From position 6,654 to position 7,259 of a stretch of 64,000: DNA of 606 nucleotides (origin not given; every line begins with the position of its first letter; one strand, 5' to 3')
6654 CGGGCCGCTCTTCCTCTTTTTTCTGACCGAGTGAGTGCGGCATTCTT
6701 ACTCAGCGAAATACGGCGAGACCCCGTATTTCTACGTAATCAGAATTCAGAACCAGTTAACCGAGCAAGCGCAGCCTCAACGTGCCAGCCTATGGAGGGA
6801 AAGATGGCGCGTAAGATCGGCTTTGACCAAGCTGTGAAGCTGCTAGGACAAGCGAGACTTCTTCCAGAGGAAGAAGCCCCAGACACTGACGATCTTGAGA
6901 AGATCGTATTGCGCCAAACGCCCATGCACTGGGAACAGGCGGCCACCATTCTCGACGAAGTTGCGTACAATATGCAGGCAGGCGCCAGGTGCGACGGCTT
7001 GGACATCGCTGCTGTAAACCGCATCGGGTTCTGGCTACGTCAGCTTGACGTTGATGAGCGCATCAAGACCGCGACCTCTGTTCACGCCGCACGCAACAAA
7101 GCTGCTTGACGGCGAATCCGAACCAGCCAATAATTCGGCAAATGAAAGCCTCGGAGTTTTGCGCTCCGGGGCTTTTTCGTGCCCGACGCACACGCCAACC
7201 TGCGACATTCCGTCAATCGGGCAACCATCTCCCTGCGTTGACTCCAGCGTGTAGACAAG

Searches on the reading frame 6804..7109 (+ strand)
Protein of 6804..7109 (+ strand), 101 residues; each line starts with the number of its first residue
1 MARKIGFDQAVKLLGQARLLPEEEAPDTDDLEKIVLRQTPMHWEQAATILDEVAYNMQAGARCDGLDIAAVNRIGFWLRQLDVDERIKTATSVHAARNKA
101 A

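Call 7: search_protein_families(library=pfam, proteins=[window:6804-7109:+], max_evalue=0.01)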
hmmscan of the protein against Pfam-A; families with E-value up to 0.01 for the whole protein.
window:6804-7109:+ (101 aa): 0 families

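Call 31: find_homologous_proteins(query=window:6804-7109:+)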
Query window:6804-7109:+ (101 aa): 11 proteins with E <= 0.001 among 11 candidates.
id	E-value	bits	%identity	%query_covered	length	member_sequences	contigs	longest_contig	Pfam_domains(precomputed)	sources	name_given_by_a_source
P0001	1.7e-59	216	100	100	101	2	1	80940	-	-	-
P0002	4.3e-51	189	95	87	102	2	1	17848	-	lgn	-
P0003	2.2e-49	183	85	100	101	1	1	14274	-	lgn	-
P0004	8.1e-49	181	84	100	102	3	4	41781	-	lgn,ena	-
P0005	1.7e-41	158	70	100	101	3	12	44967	-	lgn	-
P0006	5.7e-41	156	76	87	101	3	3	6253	-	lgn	-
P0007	4.8e-40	153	71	100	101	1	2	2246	-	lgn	-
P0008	1.7e-39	151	70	100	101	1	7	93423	-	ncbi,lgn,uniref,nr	ncbi:hypothetical protein QOZ96_003206 [Brevundimonas nasdae]|uniref:hypothetical protein n=1 Tax=Br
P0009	5.4e-37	143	69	100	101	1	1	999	-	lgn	-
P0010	6.1e-37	143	68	100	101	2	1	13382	-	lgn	-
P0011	2.5e-35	138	69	100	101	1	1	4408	-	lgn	-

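Call 33: find_encoding_contigs(protein=P0002, flank=3000, max_places=3)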
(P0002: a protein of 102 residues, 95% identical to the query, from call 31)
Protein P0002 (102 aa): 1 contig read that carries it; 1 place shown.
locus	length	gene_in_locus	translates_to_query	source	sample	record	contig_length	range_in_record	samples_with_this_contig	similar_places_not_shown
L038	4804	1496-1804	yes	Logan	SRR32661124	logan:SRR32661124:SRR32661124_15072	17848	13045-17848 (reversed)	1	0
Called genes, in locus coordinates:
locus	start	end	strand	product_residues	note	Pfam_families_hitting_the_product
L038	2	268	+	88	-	?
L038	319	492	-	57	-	-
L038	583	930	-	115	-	PF13560:HTH_31 (weak), PF01381:HTH_3, PF13443:HTH_26 (weak)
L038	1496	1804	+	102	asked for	-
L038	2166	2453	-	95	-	-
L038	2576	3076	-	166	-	PF05974:DUF892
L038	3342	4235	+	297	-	PF23441:SDR (weak), PF00106:adh_short, PF08659:KR, PF13561:adh_short_C2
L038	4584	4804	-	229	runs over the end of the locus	PF02308:MgtC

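Call 34: find_encoding_contigs(protein=P0003, flank=3000, max_places=3)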
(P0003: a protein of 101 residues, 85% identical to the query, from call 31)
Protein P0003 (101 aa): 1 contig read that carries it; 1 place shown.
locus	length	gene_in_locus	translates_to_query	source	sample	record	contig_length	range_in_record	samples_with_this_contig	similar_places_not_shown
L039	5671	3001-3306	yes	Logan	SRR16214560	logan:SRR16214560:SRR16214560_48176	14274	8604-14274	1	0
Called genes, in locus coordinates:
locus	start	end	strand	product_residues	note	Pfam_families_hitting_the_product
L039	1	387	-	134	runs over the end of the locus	-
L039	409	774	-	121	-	-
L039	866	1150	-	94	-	-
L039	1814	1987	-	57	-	-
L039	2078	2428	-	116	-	PF13560:HTH_31 (faint), PF01381:HTH_3, PF13443:HTH_26 (weak), PF15943:YdaS_toxin (weak)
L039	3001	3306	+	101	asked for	-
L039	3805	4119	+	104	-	PF09945:DUF2177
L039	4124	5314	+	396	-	PF02353:CMAS, PF13489:Methyltransf_23, PF08241:Methyltransf_11, PF08242:Methyltransf_12, PF13649:Methyltransf_25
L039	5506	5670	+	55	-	?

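Call 35: find_encoding_contigs(protein=P0004, flank=3000, max_places=4)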
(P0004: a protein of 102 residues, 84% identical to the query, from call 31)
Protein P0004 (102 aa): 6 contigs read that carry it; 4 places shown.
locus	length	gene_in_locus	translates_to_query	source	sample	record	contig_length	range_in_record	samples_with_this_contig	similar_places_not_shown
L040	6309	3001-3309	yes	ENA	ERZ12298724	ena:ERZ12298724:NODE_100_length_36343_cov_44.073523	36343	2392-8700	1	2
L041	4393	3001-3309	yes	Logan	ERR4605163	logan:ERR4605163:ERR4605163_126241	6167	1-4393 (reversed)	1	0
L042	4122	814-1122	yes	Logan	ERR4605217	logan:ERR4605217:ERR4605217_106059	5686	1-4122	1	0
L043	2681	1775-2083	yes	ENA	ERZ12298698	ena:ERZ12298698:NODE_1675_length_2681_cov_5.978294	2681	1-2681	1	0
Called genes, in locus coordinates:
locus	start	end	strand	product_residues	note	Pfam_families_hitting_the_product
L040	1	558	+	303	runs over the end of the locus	-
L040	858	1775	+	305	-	PF05168:HEPN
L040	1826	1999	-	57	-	-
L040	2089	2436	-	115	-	PF13560:HTH_31 (weak), PF01381:HTH_3, PF13443:HTH_26 (weak), PF15943:YdaS_toxin (weak)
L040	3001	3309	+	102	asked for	-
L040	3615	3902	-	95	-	-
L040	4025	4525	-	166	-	PF05974:DUF892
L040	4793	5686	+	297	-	PF00106:adh_short, PF08659:KR, PF13561:adh_short_C2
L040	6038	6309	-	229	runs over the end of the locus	PF02308:MgtC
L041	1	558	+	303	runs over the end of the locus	-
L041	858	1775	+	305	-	PF05168:HEPN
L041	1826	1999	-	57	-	-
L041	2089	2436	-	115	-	PF13560:HTH_31 (weak), PF01381:HTH_3, PF13443:HTH_26 (weak), PF15943:YdaS_toxin (weak)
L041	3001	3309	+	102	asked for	-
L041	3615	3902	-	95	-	-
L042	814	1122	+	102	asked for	-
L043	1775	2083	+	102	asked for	-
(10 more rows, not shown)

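Call 36: find_encoding_contigs(protein=P0005, flank=3000, max_places=4)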
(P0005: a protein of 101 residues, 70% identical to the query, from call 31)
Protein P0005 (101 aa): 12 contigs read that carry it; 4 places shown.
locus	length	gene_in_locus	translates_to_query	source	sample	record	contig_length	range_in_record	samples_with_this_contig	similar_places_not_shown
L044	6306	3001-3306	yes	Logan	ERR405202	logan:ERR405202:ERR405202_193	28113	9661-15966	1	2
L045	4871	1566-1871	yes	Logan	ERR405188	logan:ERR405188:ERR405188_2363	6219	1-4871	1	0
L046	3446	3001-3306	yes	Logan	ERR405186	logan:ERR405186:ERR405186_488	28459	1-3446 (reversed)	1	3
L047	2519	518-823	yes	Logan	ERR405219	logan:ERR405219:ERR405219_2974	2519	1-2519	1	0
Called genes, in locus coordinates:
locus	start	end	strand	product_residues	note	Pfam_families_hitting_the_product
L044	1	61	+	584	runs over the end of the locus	-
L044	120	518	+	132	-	-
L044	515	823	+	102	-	-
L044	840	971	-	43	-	-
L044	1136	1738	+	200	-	PF00182:Glyco_hydro_19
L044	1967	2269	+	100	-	-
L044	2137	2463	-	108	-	-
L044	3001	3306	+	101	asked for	-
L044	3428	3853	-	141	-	PF04940:BLUF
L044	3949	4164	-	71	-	-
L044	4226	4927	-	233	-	PF02586:SRAP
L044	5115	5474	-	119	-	-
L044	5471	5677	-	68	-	-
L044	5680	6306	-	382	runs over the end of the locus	PF13356:Arm-DNA-bind_3, PF22022:Phage_int_M, PF00589:Phage_integrase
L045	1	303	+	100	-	?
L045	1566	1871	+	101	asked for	-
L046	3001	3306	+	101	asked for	-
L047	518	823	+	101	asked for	-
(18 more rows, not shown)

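Call 37: find_encoding_contigs(protein=P0006, flank=3000, max_places=3)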
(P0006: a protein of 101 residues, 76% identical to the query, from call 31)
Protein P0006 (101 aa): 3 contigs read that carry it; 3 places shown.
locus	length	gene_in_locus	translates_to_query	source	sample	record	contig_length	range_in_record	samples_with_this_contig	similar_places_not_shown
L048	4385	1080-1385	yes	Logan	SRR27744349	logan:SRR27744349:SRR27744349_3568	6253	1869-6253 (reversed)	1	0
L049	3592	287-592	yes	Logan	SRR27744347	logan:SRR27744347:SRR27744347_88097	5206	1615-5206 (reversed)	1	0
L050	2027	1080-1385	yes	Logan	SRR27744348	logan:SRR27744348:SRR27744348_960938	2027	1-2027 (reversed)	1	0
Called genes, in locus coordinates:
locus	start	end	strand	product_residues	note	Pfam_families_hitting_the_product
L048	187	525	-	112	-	PF13443:HTH_26, PF01381:HTH_3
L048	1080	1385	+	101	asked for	-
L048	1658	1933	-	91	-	-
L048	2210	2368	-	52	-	-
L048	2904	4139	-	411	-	PF13356:Arm-DNA-bind_3, PF22022:Phage_int_M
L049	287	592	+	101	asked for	-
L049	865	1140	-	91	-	-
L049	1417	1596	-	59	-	-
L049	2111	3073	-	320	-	PF22022:Phage_int_M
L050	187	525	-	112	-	PF13443:HTH_26, PF01381:HTH_3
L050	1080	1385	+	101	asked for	-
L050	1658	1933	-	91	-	-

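Call 38: find_encoding_contigs(protein=P0007, flank=3000, max_places=2)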
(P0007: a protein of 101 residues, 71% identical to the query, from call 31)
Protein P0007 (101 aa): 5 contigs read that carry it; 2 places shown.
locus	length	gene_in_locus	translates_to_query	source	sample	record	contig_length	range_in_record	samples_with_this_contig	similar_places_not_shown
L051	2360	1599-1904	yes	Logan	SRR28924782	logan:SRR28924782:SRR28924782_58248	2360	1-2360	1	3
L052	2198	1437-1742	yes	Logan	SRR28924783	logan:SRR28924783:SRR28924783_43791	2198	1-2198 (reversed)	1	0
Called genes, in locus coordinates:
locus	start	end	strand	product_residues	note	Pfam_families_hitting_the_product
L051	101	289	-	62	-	PF12728:HTH_17 (weak)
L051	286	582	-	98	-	PF00565:SNase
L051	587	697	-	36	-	-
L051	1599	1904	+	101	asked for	-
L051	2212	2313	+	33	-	-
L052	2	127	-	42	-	?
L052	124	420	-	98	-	PF00565:SNase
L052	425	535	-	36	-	-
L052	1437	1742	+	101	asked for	-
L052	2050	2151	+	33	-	-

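Call 39: find_encoding_contigs(protein=P0010, flank=3000, max_places=2)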
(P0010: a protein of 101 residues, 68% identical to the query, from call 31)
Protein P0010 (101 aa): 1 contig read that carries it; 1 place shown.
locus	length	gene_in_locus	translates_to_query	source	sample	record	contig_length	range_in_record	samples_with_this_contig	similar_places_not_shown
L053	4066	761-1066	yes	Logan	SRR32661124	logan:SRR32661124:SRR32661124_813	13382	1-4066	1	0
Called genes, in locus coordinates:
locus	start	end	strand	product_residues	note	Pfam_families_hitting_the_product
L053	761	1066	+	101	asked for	-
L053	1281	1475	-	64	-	-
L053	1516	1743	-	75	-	-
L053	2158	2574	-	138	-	PF04940:BLUF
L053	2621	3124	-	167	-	PF13560:HTH_31 (weak), PF01381:HTH_3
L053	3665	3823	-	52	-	-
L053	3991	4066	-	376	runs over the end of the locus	PF00072:Response_reg, PF00512:HisKA, PF02518:HATPase_c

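Call 40: find_encoding_contigs(protein=P0011, flank=3000, max_places=2)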
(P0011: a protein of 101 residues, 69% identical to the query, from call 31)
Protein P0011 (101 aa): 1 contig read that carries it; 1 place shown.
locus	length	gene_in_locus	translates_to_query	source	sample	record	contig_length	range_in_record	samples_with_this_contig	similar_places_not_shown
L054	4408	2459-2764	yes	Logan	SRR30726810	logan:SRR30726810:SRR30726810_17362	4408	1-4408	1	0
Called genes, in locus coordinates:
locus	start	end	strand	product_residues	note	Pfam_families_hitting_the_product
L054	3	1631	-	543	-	?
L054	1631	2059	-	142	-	PF07811:TadE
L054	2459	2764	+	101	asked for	-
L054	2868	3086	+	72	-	-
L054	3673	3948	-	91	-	-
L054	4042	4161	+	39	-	-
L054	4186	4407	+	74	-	?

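Call 41: find_encoding_contigs(protein=P0009, flank=3000, max_places=2)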
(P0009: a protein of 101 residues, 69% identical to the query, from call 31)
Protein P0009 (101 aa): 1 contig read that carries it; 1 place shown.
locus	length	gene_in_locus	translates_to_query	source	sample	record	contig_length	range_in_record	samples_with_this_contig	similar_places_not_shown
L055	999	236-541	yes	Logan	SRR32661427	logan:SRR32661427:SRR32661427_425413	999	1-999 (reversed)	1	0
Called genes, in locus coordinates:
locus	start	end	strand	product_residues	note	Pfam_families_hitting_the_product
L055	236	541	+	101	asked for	-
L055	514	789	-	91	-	-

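Call 57: search_protein_families(library=phrogs, proteins=[window:6804-7109:+], max_evalue=0.01)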
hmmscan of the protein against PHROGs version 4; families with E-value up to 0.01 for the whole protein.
window:6804-7109:+ (101 aa): 0 families

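Call 61: predict_structure(alignment_id=A5)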
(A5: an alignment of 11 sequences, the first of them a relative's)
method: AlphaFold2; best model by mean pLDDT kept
length: 101 residues; sequences in the alignment: 11
mean_pLDDT: 88.5   pTM: 0.74
mean pLDDT of the five models: 88.5, 85.5, 84.8, 62.5, 56.0
residues with pLDDT >= 90: 64; 70-90: 29; 50-70: 7; < 50: 1
segments of 3 or more residues with pLDDT < 50: none
pLDDT, mean of each block of 10 residues (from residue 1): 81 93 86 95 96 88 81 96 92 79 68
secondary structure, 60 per line:
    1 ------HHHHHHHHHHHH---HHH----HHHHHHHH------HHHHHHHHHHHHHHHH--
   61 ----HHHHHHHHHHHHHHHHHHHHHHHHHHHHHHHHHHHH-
elements in order: H7-18 H29-36 H43-58 H65-100

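Call 64: fold_search(model_id=the predicted structure, library=pdb)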
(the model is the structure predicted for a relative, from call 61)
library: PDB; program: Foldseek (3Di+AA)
matches with E <= 10: 131; with E <= 0.001: 0
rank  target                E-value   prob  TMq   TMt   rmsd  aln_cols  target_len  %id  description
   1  9n22_K                9.0e-01  0.20  0.31  0.17  17.6        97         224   18  Y20S (Sec18-Sec17-Sec9-Sso1-Snc1) EDTA - Class 2 (released 2025-10-01)
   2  9cru_K                1.5e+00  0.14  0.31  0.17  18.2        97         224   18  Y20S (Sec18-Sec17-Sec9-Sso1-Snc1) EDTA - Class 1 (released 2025-08-27)
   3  6rsq_B                2.7e+00  0.09  0.31  0.21   7.2        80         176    8  Helical folded domain of mouse CAP1 (released 2019-11-27)
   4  9k7t_A                2.9e+00  0.05  0.17  0.18  10.8        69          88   20  Crystal structure of designed zinc-induced homotetramer C4-Zn1-HEHE-1 (released 2025-10-29)
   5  6azh_B                3.3e+00  0.02  0.15  0.11  15.3       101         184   22  Clostridium perfringens putative fatty acid metabolism regulator (released 2017-12-20)
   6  8kc4                  3.5e+00  0.11  0.34  0.26   5.9        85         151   15  De novo design protein -NA05 (released 2024-08-07)
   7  2gsc_D                3.5e+00  0.10  0.35  0.32  15.5        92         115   14  Crystal Structure of the Conserved Hypothetical Cytosolic Protein Xcc0516 from Xanthomonas campestris (released 2006-10-03)
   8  7ywy_A                3.5e+00  0.09  0.34  0.37   7.0        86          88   14  Structure of the GroEL chaperonin in complex with the CnoX chaperedoxin (released 2023-02-22)
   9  4lle_C                3.5e+00  0.07  0.28  0.26  14.4        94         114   26  The crystal structure of R60L mutant of the histidine kinase (KinB) sensor domain from Pseudomonas aeruginosa PA01 (released 2013-08-07)
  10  6wx8_A                3.7e+00  0.10  0.33  0.12   5.7        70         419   14  SOX2 bound to Importin-alpha 3 (released 2020-10-28)
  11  5zvu                  3.7e+00  0.06  0.23  0.09   9.2        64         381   16  Crystal structure of K132A mutant of phosphomannose isomerase from Salmonella typhimurium (released 2019-05-01)
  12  4lle_A                4.0e+00  0.08  0.32  0.29  13.7       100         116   23  The crystal structure of R60L mutant of the histidine kinase (KinB) sensor domain from Pseudomonas aeruginosa PA01 (released 2013-08-07)
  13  6s9m_A                4.0e+00  0.08  0.30  0.13   5.7        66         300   14  Designed Armadillo Repeat protein Lock2 fused to target peptide KRKRKAKITW (released 2020-02-19)
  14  9ibl_A                4.0e+00  0.06  0.24  0.07  14.3        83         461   19  PhiC31 integrative synapse: attB x attP with an S12A integrase variant (released 2026-02-11)
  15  2etb                  4.2e+00  0.14  0.41  0.20  11.4       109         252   10  Crystal structure of the ankyrin repeat domain of TRPV2 (released 2006-06-27)
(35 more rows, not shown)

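Call 65: fold_search(model_id=the predicted structure, library=viral)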
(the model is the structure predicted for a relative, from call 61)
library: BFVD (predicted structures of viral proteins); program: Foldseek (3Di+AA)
matches with E <= 10: 200; with E <= 0.001: 0
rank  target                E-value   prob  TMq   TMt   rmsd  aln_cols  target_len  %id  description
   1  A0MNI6                6.6e-01  0.30  0.33  0.13   5.0        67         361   13  (no name in the UniProt tables at hand)
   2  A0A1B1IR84            7.4e-01  0.12  0.23  0.23  15.7        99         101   17  (no name in the UniProt tables at hand)
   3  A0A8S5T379            7.9e-01  0.21  0.31  0.34   9.6        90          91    9  Uncharacterized protein [Myoviridae sp. ctqfO1]
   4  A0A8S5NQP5            8.9e-01  0.16  0.27  0.28   7.8        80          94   16  Uncharacterized protein [Myoviridae sp. cteaT5]
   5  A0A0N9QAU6            1.0e+00  0.25  0.37  0.28  10.1        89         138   11  MutS8 [Chrysochromulina ericina virus CeV-01B]
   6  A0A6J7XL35            1.1e+00  0.20  0.32  0.38  13.8        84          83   11  Uncharacterized protein [uncultured Caudovirales phage]
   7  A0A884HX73            1.1e+00  0.14  0.26  0.32   7.4        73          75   14  (no name in the UniProt tables at hand)
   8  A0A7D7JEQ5            1.4e+00  0.08  0.17  0.12  10.5        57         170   21  (no name in the UniProt tables at hand)
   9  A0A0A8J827            1.5e+00  0.11  0.26  0.24  10.6        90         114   16  Uncharacterized protein [Ralstonia phage RSL2]
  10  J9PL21                1.6e+00  0.14  0.25  0.31  14.4        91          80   12  Uncharacterized protein [Bacillus phage Bastille]
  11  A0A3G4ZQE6            1.8e+00  0.18  0.36  0.12   6.8        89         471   15  TPR repeat protein [Barrevirus sp.]
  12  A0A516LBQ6            1.8e+00  0.15  0.28  0.27   7.6        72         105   14  (no name in the UniProt tables at hand)
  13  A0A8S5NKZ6            1.9e+00  0.12  0.28  0.34   9.9        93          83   12  CRM1 / Exportin repeat 3 [Siphoviridae sp. ctGfF74]
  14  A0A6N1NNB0            2.0e+00  0.07  0.24  0.09  14.7        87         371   11  Uncharacterized protein [Tupanvirus soda lake]
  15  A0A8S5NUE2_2          2.1e+00  0.21  0.44  0.06   7.6       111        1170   14  Uncharacterized protein [CrAss-like virus sp. ctWDt29]
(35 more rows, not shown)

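Call 71: search_protein_representatives(alignment_id=A5)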
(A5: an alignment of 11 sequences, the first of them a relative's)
Query: 11 sequences, 101 profile positions. Proteins with E-value up to 0.001 (for the whole library): 49; up to 1e-10: 3; up to 1e-30: 1. The best 49 are listed.
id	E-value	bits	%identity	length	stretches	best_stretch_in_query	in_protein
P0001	2.0e-53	194.7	-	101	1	1-101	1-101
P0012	1.3e-13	66.9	-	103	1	6-80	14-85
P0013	2.5e-12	62.8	-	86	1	27-83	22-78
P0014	1.6e-09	53.8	-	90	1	7-82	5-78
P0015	4.0e-09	52.5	-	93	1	1-83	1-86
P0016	4.2e-09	52.4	-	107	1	29-89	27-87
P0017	7.5e-09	51.6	-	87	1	18-80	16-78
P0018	8.4e-09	51.5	-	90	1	1-78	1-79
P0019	1.3e-08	50.9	-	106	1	3-81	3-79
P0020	2.1e-07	47.0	-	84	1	3-82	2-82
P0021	2.4e-07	46.8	-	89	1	20-83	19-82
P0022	2.7e-07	46.6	-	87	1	13-80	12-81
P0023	2.7e-07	46.6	-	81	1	6-80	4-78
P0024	4.9e-07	45.8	-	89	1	1-80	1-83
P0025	5.2e-07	45.7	-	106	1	26-75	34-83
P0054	3.5e-04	36.6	-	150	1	13-82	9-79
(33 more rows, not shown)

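Call 72: search_protein_families(library=pfam, proteins=[P0012, P0013, P0014, P0015, P0016, P0017, P0018, P0019, P0020, P0054], max_evalue=0.1)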
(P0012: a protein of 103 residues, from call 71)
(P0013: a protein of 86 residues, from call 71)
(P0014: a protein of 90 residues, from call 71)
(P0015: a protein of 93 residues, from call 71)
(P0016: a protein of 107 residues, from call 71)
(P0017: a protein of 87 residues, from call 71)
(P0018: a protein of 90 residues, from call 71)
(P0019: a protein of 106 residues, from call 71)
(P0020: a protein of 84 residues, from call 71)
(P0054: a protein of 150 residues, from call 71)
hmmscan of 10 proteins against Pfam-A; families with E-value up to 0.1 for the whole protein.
P0012 (103 aa): 0 families

P0013 (86 aa): 0 families

P0014 (90 aa): 0 families

P0015 (93 aa): 0 families

P0016 (107 aa): 1 family
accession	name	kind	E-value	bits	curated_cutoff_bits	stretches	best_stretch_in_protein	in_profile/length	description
PF06593.17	RBDV_coat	-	0.078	12.9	32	1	52-100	44-92/287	Raspberry bushy dwarf virus coat protein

P0017 (87 aa): 0 families

P0018 (90 aa): 0 families

P0019 (106 aa): 1 family
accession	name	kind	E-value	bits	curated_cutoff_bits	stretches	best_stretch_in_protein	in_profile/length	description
PF12884.12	TORC_N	-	0.027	15.6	25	1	12-37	9-34/63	Transducer of regulated CREB activity, N terminus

P0020 (84 aa): 0 families

P0054 (150 aa): 0 families

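Call 89: search_protein_families(library=padloc, proteins=[window:6804-7109:+], max_evalue=0.01)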
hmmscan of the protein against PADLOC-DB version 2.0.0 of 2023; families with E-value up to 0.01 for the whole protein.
window:6804-7109:+ (101 aa): 0 families

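Call 90: search_protein_families(library=ncbifam, proteins=[window:6804-7109:+, P0012, P0018], max_evalue=0.01)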
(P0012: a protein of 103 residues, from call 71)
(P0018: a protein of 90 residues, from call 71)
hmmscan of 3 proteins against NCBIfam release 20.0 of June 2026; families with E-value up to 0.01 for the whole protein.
window:6804-7109:+ (101 aa): 0 families

P0012 (103 aa): 0 families

P0018 (90 aa): 0 families

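Call 94: find_related_loci(query=A5, collection=metagenome_contigs, flank=1500)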
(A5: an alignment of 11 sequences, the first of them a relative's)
Query A5 (101 aa) in metagenome_contigs; peptide patterns used: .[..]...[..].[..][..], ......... (x = any residue, [..] = any of these).
128 stretches matched a pattern; 2 encode a relative of the query (tblastn E <= 1e-3); 2 distinct loci.
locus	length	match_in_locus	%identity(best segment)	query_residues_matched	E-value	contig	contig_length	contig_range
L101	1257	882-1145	76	1-88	7e-47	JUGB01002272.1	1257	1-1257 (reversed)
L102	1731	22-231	70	19-88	1e-32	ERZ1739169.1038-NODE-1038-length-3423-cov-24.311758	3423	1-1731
